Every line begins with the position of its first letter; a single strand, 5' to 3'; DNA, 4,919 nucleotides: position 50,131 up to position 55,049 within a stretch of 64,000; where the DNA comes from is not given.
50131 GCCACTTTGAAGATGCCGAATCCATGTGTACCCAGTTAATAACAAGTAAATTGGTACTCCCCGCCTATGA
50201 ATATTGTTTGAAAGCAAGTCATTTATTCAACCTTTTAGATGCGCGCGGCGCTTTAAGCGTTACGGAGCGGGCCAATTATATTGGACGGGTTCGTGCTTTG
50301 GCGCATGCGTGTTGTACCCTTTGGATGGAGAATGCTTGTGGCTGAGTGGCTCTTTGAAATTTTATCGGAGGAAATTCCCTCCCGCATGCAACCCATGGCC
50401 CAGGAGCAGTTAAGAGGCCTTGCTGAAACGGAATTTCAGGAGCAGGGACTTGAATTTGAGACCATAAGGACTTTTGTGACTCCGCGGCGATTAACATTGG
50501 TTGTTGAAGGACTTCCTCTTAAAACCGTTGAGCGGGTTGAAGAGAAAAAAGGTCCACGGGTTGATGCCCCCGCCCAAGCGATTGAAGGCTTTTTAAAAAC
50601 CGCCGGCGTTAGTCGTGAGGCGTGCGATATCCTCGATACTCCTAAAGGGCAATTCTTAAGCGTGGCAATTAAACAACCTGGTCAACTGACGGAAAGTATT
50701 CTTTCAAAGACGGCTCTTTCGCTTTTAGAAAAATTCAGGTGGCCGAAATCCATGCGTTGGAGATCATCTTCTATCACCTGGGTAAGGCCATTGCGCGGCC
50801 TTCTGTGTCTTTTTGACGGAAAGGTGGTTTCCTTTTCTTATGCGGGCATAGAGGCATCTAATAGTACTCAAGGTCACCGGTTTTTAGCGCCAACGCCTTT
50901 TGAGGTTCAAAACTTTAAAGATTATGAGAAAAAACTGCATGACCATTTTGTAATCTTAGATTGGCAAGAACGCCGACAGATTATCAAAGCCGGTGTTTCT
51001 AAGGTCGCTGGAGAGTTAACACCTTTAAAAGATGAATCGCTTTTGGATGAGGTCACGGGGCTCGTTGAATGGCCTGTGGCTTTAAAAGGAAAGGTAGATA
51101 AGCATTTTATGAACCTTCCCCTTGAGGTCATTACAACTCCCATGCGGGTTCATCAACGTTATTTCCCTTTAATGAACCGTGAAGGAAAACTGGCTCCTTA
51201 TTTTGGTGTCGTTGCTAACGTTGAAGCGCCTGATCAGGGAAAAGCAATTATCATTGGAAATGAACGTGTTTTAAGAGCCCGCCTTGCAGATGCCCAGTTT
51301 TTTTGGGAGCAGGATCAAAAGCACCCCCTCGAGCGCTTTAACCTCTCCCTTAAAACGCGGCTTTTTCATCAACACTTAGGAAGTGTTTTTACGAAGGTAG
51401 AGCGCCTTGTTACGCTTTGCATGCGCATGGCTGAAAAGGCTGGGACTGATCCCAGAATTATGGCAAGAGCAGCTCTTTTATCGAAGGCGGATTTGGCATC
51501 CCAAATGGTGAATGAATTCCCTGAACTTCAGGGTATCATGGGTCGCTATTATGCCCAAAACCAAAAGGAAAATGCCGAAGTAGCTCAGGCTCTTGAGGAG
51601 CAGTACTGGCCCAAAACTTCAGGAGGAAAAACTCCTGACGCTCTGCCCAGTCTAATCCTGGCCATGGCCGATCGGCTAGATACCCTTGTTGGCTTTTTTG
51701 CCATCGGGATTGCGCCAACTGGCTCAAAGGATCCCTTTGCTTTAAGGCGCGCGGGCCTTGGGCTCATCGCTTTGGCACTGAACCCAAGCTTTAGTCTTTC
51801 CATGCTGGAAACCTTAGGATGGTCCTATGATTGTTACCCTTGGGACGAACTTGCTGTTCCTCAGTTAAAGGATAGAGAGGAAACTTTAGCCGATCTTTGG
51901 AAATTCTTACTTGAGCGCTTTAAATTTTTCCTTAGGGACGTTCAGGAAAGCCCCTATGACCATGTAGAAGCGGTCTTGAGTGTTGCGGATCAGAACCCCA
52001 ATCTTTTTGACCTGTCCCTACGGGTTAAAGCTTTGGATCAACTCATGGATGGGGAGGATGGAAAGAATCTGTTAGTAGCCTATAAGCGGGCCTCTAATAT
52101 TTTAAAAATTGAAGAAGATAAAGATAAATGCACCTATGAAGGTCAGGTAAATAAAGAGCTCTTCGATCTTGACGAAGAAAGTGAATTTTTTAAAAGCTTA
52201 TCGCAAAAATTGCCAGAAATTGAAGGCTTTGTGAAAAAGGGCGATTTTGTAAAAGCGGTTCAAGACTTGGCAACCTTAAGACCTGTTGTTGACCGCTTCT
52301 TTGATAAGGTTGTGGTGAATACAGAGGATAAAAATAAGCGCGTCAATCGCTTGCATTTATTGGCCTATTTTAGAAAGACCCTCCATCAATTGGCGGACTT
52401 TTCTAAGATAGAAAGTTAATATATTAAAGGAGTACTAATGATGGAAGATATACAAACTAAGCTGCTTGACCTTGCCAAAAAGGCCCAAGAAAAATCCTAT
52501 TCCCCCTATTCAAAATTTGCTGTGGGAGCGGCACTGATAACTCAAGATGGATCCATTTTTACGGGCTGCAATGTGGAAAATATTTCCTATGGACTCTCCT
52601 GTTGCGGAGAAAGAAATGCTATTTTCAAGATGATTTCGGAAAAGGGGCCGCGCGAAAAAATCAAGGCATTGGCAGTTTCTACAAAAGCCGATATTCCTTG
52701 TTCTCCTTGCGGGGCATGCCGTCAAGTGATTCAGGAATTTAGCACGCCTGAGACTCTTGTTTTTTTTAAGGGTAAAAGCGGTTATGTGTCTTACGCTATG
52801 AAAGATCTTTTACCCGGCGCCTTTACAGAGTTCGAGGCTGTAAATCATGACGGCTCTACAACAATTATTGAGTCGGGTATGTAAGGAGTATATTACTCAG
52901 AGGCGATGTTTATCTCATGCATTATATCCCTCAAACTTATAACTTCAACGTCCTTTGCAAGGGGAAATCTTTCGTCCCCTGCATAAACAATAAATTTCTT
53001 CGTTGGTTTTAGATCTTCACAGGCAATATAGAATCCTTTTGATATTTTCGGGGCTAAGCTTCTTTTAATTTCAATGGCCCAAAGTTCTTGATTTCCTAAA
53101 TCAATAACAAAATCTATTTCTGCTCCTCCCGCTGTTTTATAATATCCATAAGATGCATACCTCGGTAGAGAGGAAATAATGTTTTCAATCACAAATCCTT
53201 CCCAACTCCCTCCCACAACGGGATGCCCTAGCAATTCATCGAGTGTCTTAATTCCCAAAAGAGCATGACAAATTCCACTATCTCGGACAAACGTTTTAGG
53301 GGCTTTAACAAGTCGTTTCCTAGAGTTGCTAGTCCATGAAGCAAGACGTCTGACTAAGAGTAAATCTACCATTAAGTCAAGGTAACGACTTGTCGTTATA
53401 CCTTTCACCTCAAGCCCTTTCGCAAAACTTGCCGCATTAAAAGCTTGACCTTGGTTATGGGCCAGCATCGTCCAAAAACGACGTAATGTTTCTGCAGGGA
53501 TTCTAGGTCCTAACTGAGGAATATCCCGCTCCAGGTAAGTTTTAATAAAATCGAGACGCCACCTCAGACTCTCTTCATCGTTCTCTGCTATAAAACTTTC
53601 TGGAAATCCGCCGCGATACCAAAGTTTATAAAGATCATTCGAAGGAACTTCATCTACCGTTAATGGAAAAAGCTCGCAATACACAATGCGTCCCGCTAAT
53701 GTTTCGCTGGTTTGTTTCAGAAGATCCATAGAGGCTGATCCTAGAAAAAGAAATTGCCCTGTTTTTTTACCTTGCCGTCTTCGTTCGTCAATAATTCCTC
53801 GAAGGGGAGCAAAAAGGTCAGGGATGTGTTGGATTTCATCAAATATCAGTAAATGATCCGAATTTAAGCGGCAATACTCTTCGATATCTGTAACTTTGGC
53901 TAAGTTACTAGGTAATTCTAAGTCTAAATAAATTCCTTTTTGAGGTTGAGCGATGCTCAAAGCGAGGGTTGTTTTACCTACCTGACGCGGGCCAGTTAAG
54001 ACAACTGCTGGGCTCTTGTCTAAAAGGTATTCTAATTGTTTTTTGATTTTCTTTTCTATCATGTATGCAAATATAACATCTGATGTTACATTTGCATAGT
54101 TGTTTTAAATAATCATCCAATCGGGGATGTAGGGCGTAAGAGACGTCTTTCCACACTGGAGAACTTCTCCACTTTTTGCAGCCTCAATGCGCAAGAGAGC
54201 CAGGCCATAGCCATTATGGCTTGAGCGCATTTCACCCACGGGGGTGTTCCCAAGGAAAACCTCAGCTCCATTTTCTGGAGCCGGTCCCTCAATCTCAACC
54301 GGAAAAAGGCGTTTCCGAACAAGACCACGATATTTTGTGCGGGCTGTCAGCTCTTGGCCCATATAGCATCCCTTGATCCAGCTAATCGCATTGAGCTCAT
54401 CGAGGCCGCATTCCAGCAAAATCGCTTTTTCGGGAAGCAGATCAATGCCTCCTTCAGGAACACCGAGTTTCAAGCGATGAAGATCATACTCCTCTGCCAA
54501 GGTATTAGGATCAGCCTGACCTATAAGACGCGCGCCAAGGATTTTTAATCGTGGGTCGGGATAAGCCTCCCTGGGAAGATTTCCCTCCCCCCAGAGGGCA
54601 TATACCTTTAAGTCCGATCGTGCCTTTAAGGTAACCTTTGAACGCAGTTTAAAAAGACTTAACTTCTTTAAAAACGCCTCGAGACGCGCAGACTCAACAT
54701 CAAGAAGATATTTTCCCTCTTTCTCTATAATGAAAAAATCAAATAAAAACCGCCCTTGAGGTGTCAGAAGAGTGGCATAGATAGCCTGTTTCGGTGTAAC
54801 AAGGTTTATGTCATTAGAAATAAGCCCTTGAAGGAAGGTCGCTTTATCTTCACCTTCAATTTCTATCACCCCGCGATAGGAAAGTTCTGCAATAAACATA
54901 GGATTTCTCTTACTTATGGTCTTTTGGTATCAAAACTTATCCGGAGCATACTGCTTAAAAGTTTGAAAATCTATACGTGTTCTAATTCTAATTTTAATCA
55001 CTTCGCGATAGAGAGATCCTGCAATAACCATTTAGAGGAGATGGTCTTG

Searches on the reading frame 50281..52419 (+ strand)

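Call 76: search_protein_families(library=pfam, proteins=[window:50281-52419:+], max_evalue=0.00001)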
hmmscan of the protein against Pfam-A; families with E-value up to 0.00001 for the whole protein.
window:50281-52419:+ (712 aa): 2 families
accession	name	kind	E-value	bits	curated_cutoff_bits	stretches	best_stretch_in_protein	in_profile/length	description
PF02092.22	tRNA_synt_2f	-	3.3e-181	604.3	29.2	1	24-566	2-535/536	Glycyl-tRNA synthetase beta subunit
PF05746.21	DALR_1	-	5.6e-10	39.8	22.3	1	598-704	2-105/117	DALR anticodon binding domain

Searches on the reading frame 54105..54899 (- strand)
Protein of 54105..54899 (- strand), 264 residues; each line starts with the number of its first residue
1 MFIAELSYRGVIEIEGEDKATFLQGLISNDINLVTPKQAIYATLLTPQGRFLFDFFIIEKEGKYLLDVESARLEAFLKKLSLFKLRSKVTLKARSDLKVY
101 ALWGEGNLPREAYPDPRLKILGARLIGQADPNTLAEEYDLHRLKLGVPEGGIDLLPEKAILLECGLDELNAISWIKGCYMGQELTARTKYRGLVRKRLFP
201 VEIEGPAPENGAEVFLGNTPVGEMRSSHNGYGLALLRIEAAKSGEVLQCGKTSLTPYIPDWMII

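Call 3: search_protein_families(library=pfam, proteins=[window:54105-54899:-], max_evalue=0.01)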
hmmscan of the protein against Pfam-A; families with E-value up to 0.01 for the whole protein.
window:54105-54899:- (264 aa): 2 families
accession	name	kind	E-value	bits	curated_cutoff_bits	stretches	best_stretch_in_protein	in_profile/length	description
PF25455.1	Beta-barrel_CAF17_C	-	1.9e-21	76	25.7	1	194-262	1-68/70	CAF17, C-terminal beta-barrel domain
PF01571.26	GCV_T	-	1.9e-08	34.3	25.6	1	5-104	44-145/255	Aminomethyltransferase folate-binding domain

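Call 33: find_related_loci(query=window:54105-54899:-, collection=metagenome_contigs, flank=10000)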
Query window:54105-54899:- (264 aa) in metagenome_contigs; peptide patterns used: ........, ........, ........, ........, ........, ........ (x = any residue, [..] = any of these).
600 stretches matched a pattern (row limit reached: there are more); 439 encode a relative of the query (tblastn E <= 1e-3); the best 80 are kept; 80 distinct loci.
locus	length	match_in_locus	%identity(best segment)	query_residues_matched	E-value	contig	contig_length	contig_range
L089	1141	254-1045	86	1-264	2e-160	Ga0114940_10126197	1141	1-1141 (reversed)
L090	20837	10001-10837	65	2-264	2e-108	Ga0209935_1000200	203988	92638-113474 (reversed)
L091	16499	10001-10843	58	1-262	1e-97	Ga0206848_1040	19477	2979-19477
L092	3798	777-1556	54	1-262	4e-89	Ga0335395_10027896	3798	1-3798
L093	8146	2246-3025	52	1-262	5e-85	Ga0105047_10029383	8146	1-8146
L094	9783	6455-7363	45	2-264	5e-85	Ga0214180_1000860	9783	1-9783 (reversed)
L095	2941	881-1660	52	4-262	1e-84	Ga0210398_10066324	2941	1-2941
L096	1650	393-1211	50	3-262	4e-87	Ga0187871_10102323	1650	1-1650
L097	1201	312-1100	50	1-262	3e-89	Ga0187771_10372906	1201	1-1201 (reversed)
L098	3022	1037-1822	53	3-262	3e-83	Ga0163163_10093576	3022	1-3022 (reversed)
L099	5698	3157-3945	51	3-264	6e-82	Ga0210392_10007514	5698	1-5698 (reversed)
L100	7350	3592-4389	53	3-262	6e-82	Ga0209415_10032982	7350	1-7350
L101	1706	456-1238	52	3-262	2e-86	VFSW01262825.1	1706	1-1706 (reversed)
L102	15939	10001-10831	51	1-262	1e-81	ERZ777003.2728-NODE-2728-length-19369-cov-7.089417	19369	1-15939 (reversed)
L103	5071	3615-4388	54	9-262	3e-81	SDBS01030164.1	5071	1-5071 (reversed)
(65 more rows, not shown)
